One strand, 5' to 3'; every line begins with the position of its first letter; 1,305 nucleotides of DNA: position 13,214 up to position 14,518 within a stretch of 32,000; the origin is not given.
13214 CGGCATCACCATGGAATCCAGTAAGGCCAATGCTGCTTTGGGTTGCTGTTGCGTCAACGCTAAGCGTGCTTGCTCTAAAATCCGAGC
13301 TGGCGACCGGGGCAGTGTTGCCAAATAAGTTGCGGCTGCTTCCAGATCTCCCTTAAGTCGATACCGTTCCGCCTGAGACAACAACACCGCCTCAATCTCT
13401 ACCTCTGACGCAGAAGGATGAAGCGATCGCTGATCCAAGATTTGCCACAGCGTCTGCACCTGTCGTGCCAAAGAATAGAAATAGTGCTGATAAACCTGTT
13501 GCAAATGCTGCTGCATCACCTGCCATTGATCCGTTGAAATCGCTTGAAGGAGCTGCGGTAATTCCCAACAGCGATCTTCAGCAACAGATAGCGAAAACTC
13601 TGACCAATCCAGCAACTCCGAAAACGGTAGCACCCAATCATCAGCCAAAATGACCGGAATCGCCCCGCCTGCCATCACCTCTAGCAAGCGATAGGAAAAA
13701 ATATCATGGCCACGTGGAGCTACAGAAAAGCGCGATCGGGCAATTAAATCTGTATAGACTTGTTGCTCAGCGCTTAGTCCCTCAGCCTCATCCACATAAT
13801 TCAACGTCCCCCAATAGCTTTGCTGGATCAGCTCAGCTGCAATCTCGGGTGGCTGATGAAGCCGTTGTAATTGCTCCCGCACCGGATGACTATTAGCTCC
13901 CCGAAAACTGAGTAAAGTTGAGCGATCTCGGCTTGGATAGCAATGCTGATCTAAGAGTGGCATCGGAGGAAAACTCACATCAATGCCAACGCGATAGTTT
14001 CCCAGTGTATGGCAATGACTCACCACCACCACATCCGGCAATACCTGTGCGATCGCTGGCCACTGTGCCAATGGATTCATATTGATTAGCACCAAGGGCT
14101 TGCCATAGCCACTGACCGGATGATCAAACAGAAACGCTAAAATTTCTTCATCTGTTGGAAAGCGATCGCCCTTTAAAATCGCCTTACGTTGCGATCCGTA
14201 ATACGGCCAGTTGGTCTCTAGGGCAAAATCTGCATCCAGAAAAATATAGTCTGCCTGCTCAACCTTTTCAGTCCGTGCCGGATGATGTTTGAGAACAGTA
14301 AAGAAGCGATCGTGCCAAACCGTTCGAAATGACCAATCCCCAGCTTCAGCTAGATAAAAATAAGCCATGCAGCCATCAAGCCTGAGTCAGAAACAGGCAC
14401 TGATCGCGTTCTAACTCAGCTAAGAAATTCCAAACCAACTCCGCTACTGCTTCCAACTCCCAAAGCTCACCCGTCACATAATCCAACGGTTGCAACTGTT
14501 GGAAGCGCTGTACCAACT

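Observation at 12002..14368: Unusual tri-modular GT47(exostosin)-TPR-GT9-like protein with a neighbouring half-size paralog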

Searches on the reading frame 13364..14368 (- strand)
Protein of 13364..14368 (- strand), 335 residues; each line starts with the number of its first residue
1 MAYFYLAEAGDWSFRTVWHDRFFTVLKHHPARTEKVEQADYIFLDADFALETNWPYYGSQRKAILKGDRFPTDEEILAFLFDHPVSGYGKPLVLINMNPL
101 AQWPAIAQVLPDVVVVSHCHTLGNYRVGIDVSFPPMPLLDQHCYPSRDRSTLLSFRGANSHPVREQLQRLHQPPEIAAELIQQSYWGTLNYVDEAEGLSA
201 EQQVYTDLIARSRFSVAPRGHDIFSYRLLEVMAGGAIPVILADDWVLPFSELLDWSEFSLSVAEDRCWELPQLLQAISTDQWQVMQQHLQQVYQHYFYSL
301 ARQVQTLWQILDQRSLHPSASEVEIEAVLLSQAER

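Call 16: find_homologous_proteins(query=window:13364-14368:-, max_evalue=0.001)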
Query window:13364-14368:- (335 aa): 31 proteins with E <= 0.001 among 3714 candidates.
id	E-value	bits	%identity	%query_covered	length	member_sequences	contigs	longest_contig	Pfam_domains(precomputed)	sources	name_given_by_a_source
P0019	9.9e-177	605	79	100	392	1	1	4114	PF03016.21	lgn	-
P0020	2.0e-170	585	80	91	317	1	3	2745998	PF03016.21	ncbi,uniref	ncbi:exostosin domain-containing protein [Synechococcus elongatus]|uniref:exostosin domain-containin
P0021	3.5e-155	535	100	71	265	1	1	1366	PF03016.21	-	-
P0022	2.8e-56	209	38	91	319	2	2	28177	PF03016.21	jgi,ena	jgi:hypothetical protein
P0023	1.8e-45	174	36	88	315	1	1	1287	PF03016.21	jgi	-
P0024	1.4e-43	168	35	93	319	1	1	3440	PF03016.21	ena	-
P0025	3.2e-42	163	34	89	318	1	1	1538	PF03016.21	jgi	-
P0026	5.9e-42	162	35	88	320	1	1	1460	PF03016.21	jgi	jgi:hypothetical protein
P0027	8.3e-42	162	34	94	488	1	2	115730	PF14559.13,PF13431.13,PF13414.13,PF03016.21,PF00515.35,PF13424.13,PF13176.13,PF13181.13,PF07719.24,PF13174.13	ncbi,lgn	ncbi:MAG: exostosin family protein [Candidatus Scalinduaceae bacterium]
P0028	3.1e-41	160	35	89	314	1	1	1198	PF03016.21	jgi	jgi:hypothetical protein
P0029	4.4e-41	159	34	88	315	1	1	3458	PF03016.21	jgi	jgi:hypothetical protein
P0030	7.0e-41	159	33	88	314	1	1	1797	PF03016.21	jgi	jgi:hypothetical protein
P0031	3.7e-39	153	33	87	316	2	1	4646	PF03016.21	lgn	-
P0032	9.9e-38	148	33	80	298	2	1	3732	PF03016.21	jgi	jgi:hypothetical protein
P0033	2.1e-37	147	32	87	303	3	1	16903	PF03016.21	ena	-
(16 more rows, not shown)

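Call 32: find_encoding_contigs(protein=P0020, flank=10000, max_places=3)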
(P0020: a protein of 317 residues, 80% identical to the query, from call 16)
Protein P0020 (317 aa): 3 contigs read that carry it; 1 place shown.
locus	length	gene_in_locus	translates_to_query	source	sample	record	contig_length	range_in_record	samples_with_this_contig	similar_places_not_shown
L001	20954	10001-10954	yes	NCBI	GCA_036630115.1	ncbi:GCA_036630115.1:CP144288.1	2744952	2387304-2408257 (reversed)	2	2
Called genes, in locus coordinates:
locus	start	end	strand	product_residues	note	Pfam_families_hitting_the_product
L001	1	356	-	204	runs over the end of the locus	PF11833:CPP1-like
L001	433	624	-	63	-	-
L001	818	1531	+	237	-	PF00072:Response_reg, PF00486:Trans_reg_C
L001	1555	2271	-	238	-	PF01863:YgjP-like, PF10263:SprT-like (weak)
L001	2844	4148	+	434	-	PF02040:ArsB, PF03600:CitMHS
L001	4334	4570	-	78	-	PF00830:Ribosomal_L28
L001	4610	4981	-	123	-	-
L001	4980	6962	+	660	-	PF12831:FAD_oxidored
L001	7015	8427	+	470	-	PF13424:TPR_12 (faint), PF13428:TPR_14 (faint), PF12895:ANAPC3 (faint), PF13371:TPR_9 (faint), PF13432:TPR_16 (faint), PF14559:TPR_19 (weak), PF00515:TPR_1 (weak), PF07719:TPR_2 (weak), +2 more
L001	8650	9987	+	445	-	PF08003:Methyltransf_9 (faint), PF01209:Ubie_methyltran, PF13489:Methyltransf_23, PF05175:MTS (faint), PF13847:Methyltransf_31, PF08241:Methyltransf_11, PF08242:Methyltransf_12, PF13649:Methyltransf_25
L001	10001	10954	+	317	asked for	PF03016:Exostosin_GT47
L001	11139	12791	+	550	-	PF12895:ANAPC3 (faint), PF13181:TPR_8 (faint), PF13429:TPR_15 (weak), PF13432:TPR_16, PF23914:TPR_CcmH_CycH (weak), PF07719:TPR_2 (weak), PF00515:TPR_1, PF07719:TPR_2 (weak), +7 more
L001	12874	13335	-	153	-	PF07963:N_methyl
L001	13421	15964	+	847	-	PF00535:Glycos_transf_2, PF10111:Glyco_tranf_2_2, PF00534:Glycos_transf_1, PF13692:Glyco_trans_1_4 (weak), PF20706:GT4-conflict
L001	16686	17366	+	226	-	-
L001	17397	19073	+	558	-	PF03016:Exostosin_GT47, PF24785:RXYLT1_C (faint)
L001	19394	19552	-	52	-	-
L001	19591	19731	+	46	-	-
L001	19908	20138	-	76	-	PF14261:DUF4351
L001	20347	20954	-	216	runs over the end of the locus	PF00697:PRAI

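Call 35: search_protein_families(library=pfam, proteins=[L001:11139-12788:+, L001:17397-19070:+, L001:16686-17363:+, L001:12874-13335:-], max_evalue=0.01)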
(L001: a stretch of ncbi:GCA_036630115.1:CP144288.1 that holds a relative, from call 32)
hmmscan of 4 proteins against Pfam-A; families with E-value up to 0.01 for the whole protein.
L001:11139-12788:+ (550 aa): 20 families
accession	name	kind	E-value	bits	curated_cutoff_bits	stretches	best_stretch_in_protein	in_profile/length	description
PF07719.23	TPR_2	-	1.7e-27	93.7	27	3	198-227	3-32/34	Tetratricopeptide repeat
PF00515.34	TPR_1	-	1.5e-24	85.2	27.8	2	198-227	3-32/34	Tetratricopeptide repeat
PF13181.12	TPR_8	-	4.1e-19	67.5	25.7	2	197-227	2-32/34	Tetratricopeptide repeat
PF13431.12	TPR_17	-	6.1e-19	67.1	24.4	3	97-129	1-33/34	Tetratricopeptide repeat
PF13432.12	TPR_16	-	1e-14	55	32.7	1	47-108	3-64/65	Tetratricopeptide repeat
PF23914.1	TPR_CcmH_CycH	-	9.4e-14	52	42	2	67-126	42-101/158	Cytochrome c-type biogenesis protein H TPR domain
PF14559.12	TPR_19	-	2.7e-13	50.5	25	1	51-96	1-46/68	Tetratricopeptide repeat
PF13428.12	TPR_14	-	7.5e-13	48.2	23.5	1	77-118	3-44/44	Tetratricopeptide repeat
PF13414.12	TPR_11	-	1.4e-10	41.1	26.8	1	48-89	1-42/42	TPR repeat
PF13371.12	TPR_9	-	6.6e-10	39.3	35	1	17-74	5-62/73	Tetratricopeptide repeat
PF12895.13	ANAPC3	-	9.9e-09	35.8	27.2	1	3-67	22-82/82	Anaphase-promoting complex, cyclosome, subunit 3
PF13424.12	TPR_12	-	4.7e-08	33.5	30.1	1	47-103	9-73/77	Tetratricopeptide repeat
PF13429.12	TPR_15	-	5.4e-06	26.5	26.2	1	19-130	158-269/280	Tetratricopeptide repeat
PF12569.14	NatA_aux_su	-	5.4e-06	26.1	33.3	1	48-146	11-107/515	N-terminal acetyltransferase A, auxiliary subunit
PF13174.12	TPR_6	-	0.00018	22.4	26.3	0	202-227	6-31/33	Tetratricopeptide repeat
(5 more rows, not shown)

L001:17397-19070:+ (558 aa): 2 families
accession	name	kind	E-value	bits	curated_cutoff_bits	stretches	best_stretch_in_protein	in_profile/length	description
PF03016.20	Exostosin_GT47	-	1.6e-17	64.2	33.4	1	125-277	149-282/293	Exostosin GT47 domain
PF24785.1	RXYLT1_C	-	9.9e-07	28.8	27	1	215-253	68-106/187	RXYLT1 C-terminal domain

L001:16686-17363:+ (226 aa): 0 families

L001:12874-13335:- (153 aa): 1 family
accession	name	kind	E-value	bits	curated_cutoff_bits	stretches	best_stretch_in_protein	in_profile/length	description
PF07963.17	N_methyl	-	8.9e-08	31.8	21.2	1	24-47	4-27/27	Prokaryotic N-terminal methylation motif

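Call 64: find_related_loci(query=A4, collection=genome_contigs, flank=7000)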
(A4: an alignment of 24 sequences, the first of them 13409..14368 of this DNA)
Query A4 (320 aa) in genome_contigs; peptide patterns used: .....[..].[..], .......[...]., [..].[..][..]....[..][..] (x = any residue, [..] = any of these).
62 stretches matched a pattern; 28 encode a relative of the query (tblastn E <= 1e-3); 28 distinct loci.
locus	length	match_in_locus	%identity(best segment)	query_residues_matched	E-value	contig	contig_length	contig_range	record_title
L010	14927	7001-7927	34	4-319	3e-48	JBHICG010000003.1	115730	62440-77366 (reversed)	MAG: Candidatus Scalinduaceae bacterium isolate FS_1_bin.16 NODE_4_length_115730_cov_14.587257, whole genome shotgun seq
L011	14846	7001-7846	33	14-294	3e-45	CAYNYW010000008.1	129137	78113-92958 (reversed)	MAG TPA_asm: uncultured Defluviicoccus sp. isolate binchicken_co326_179 genome assembly, contig: NODE_36_length_129137_c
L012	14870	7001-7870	33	15-312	9e-43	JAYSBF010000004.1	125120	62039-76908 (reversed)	MAG: Magnetospirillum sp. isolate XM6_XAHMGE1bin.13 NODE_113_length_125120_cov_3.093125, whole genome shotgun sequence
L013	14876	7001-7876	32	15-307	5e-43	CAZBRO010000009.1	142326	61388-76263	MAG TPA_asm: uncultured Bordetella sp. isolate binchicken_co50_194 genome assembly, contig: NODE_67_length_142326_cov_17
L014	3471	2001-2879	32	15-307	1e-42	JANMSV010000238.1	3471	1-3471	MAG: Betaproteobacteria bacterium isolate SOY_29_metabat_341 SOY_29_k141_5231938, whole genome shotgun sequence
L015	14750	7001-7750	36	43-300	4e-42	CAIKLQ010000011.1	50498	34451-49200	MAG: uncultured Verrucomicrobia bacterium isolate KTt_bin-1485 genome assembly, contig: bin-1485:0011/1053, whole genome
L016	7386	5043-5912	32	15-312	5e-41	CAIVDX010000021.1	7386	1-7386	MAG: uncultured Rhodospirillales bacterium isolate Umea_bin-06477 genome assembly, contig: bin-06477:021/744, whole geno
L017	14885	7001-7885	32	15-309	9e-41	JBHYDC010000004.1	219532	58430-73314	MAG: Oharaeibacter sp. isolate CCAP1403_21_bin-017 CCAP1403_21_bin-017_c4, whole genome shotgun sequence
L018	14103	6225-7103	31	15-307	4e-40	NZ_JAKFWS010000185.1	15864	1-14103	MAG: Methylocystis sp. isolate ND1_Bin_1_1 ND1_0000572, whole genome shotgun sequence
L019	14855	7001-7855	30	15-307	4e-40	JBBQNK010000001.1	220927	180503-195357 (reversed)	MAG: Tepidisphaerales bacterium isolate Co_metawrap_287 Cmw_287_k141_24612075_length_220927_cov_17.9997, whole genome sh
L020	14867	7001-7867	32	15-307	4e-39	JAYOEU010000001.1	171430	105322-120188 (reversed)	MAG: Alphaproteobacteria bacterium isolate 139552_S154_metabat_bins_2.tsv.004_sub NODE_51_length_171430_cov_9.123775, wh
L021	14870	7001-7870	30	15-312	8e-42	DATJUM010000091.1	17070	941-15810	MAG TPA_asm: Rhizomicrobium sp. isolate SMAG_U15046 k141_4447486, whole genome shotgun sequence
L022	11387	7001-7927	31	15-317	5e-37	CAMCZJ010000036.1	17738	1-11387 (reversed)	MAG: Asaia bogorensis isolate MoE-23oct19-188 genome assembly, contig: MoE-23oct19-C3779, whole genome shotgun sequence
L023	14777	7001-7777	31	47-300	2e-36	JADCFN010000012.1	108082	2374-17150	MAG: Roseomonas sp. isolate M065S1SP6A24QC M065S1_12, whole genome shotgun sequence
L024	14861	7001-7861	31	15-300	4e-36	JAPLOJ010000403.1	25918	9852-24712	MAG: Alphaproteobacteria bacterium isolate LacPavin_0818_WC50_MAG_62_8 LacPavin_0818_WC50_scaffold_167149, whole genome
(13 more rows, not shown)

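Call 68: search_protein_families(library=pfam, proteins=[L010:348-2228:+, L010:2359-6567:+, L010:6995-8458:+, L010:8651-10519:+, L010:10686-11867:+, L010:12445-13578:+, L010:13720-14100:+], max_evalue=0.000001)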
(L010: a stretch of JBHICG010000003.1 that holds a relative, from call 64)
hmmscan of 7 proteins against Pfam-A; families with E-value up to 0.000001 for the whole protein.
L010:348-2228:+ (627 aa): 30 families (the best 25 are shown)
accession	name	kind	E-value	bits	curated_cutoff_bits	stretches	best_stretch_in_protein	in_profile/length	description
PF13414.12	TPR_11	-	4.6e-89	292.3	26.8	8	82-117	6-41/42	TPR repeat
PF00515.34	TPR_1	-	2.3e-85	277.7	27.8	7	207-239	2-34/34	Tetratricopeptide repeat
PF07719.23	TPR_2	-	5e-71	229.5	27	4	207-239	2-34/34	Tetratricopeptide repeat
PF13181.12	TPR_8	-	1.6e-65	212.2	25.7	1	207-239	2-34/34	Tetratricopeptide repeat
PF13431.12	TPR_17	-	6.1e-62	201.2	24.4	0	196-226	3-33/34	Tetratricopeptide repeat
PF13432.12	TPR_16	-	1.4e-56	188.9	32.7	3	210-274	1-65/65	Tetratricopeptide repeat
PF14559.12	TPR_19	-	3.5e-52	175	25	5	47-106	2-61/68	Tetratricopeptide repeat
PF13424.12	TPR_12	-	7.4e-52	173.9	30.1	5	239-305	2-76/77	Tetratricopeptide repeat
PF13428.12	TPR_14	-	2.6e-41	136.2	23.5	0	207-247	2-42/44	Tetratricopeptide repeat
PF13176.12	TPR_7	-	5.1e-41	135.7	27.9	0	208-239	1-34/36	Tetratricopeptide repeat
PF13374.12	TPR_10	-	1.7e-34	117.3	27.5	0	241-269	3-31/42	Tetratricopeptide repeat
PF13174.12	TPR_6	-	2.8e-31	106.4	26.3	0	140-170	2-32/33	Tetratricopeptide repeat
PF13371.12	TPR_9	-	1.4e-24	86.3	35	0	215-276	4-65/73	Tetratricopeptide repeat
PF07721.20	TPR_4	-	5.4e-24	82.7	27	0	71-93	2-24/26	Tetratricopeptide repeat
PF24575.1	TPR_Slam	-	7.7e-23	81.3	35.2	0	144-191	53-100/104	Surface lipoprotein assembly modifier, N-terminal TPR repeats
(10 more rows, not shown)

L010:2359-6567:+ (1403 aa): 20 families
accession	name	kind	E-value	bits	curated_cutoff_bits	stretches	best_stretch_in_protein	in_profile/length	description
PF00535.33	Glycos_transf_2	-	6.3e-51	173.1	23.3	2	897-1018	1-130/168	Glycosyl transferase family 2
PF07719.23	TPR_2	-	2.8e-39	130.4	27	0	750-780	3-33/34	Tetratricopeptide repeat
PF13181.12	TPR_8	-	5e-37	123.3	25.7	0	715-746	2-33/34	Tetratricopeptide repeat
PF13424.12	TPR_12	-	1.8e-33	115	30.1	0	682-744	5-75/77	Tetratricopeptide repeat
PF00515.34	TPR_1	-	1e-32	111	27.8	0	750-778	3-31/34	Tetratricopeptide repeat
PF13414.12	TPR_11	-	5.4e-23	80.9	26.8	0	692-725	6-39/42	TPR repeat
PF13431.12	TPR_17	-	1.7e-21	75.1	24.4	0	703-731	2-30/34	Tetratricopeptide repeat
PF14559.12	TPR_19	-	6.3e-21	74.9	25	0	762-813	5-56/68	Tetratricopeptide repeat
PF13704.12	Glyco_tranf_2_4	-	4e-18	66.1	27.5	1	475-562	1-97/98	Glycosyl transferase family 2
PF13428.12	TPR_14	-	5.7e-15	54.8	23.5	0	681-721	2-42/44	Tetratricopeptide repeat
PF00534.26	Glycos_transf_1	-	2.4e-14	53.7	26.4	1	198-322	28-144/172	Glycosyl transferases group 1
PF13692.12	Glyco_trans_1_4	-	5.1e-14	53.2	27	1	187-321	7-128/142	Glycosyl transferases group 1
PF13374.12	TPR_10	-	8.1e-14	51.5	27.5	0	750-777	4-31/42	Tetratricopeptide repeat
PF13176.12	TPR_7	-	1.7e-12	46.8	27.9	0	752-780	3-31/36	Tetratricopeptide repeat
PF23914.1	TPR_CcmH_CycH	-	8.9e-12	45.6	42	0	1258-1308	99-149/158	Cytochrome c-type biogenesis protein H TPR domain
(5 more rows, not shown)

L010:6995-8458:+ (488 aa): 7 families
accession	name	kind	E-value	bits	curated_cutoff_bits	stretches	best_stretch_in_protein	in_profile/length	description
PF03016.20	Exostosin_GT47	-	8.5e-35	120.9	33.4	1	15-270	29-292/293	Exostosin GT47 domain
PF07719.23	TPR_2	-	1.6e-14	53.1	27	0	362-391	2-31/34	Tetratricopeptide repeat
PF13181.12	TPR_8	-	7e-11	41.8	25.7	0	362-391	2-31/34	Tetratricopeptide repeat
PF00515.34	TPR_1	-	4.2e-10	39.4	27.8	0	362-391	2-31/34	Tetratricopeptide repeat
PF13174.12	TPR_6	-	2.7e-09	37.5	26.3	0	329-356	2-29/33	Tetratricopeptide repeat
PF14559.12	TPR_19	-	3.6e-08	34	25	0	338-384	2-48/68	Tetratricopeptide repeat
PF13431.12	TPR_17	-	5.1e-07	29.9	24.4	0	350-381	2-33/34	Tetratricopeptide repeat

L010:8651-10519:+ (623 aa): 15 families
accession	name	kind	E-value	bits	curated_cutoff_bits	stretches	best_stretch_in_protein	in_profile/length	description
PF07719.23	TPR_2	-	1.9e-30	102.8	27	0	467-498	3-34/34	Tetratricopeptide repeat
PF00535.33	Glycos_transf_2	-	2.4e-25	89.8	23.3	1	14-128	1-123/168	Glycosyl transferase family 2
PF14559.12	TPR_19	-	1e-23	83.8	25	1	441-501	1-61/68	Tetratricopeptide repeat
PF13432.12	TPR_16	-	6.1e-23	81.4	32.7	1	367-430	1-64/65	Tetratricopeptide repeat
PF13428.12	TPR_14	-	1.6e-20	71.9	23.5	0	467-507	3-43/44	Tetratricopeptide repeat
PF13431.12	TPR_17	-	4.6e-20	70.6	24.4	0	455-485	3-33/34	Tetratricopeptide repeat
PF00515.34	TPR_1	-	2e-19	68.9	27.8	0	467-498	3-34/34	Tetratricopeptide repeat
PF13424.12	TPR_12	-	3e-17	63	30.1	0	206-274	7-76/77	Tetratricopeptide repeat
PF13174.12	TPR_6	-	4.5e-16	58.7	26.3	0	400-429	3-32/33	Tetratricopeptide repeat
PF13181.12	TPR_8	-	9.6e-14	50.8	25.7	0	467-498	3-34/34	Tetratricopeptide repeat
PF23914.1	TPR_CcmH_CycH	-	1.4e-12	48.1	42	0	339-428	60-152/158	Cytochrome c-type biogenesis protein H TPR domain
PF12895.13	ANAPC3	-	5.8e-11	43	27.2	0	415-489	7-80/82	Anaphase-promoting complex, cyclosome, subunit 3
PF24575.1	TPR_Slam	-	1.1e-09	39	35.2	0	400-449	50-99/104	Surface lipoprotein assembly modifier, N-terminal TPR repeats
PF13176.12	TPR_7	-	3.5e-08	33.3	27.9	0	467-498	1-32/36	Tetratricopeptide repeat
PF13704.12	Glyco_tranf_2_4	-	7.3e-08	33.2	27.5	1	21-100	2-88/98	Glycosyl transferase family 2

L010:10686-11867:+ (394 aa): 2 families
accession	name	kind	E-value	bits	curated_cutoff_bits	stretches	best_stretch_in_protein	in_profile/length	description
PF00534.26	Glycos_transf_1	-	6.3e-12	45.8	26.4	1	260-311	85-135/172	Glycosyl transferases group 1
PF13692.12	Glyco_trans_1_4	-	8.1e-12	46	27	1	212-316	22-125/142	Glycosyl transferases group 1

L010:12445-13578:+ (378 aa): 2 families
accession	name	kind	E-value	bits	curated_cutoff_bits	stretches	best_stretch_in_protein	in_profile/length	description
PF00669.25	Flagellin_N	-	9.8e-38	129.8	26.6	1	5-141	1-137/139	Bacterial flagellin N-terminal helical region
PF00700.27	Flagellin_C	-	4.2e-24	85.1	23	1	292-377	1-86/86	Bacterial flagellin C-terminal helical region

L010:13720-14100:+ (127 aa): 1 family
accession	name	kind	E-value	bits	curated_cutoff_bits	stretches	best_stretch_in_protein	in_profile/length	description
PF05635.17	23S_rRNA_IVP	-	2.2e-28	99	33.8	1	10-114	1-105/106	23S rRNA-intervening sequence protein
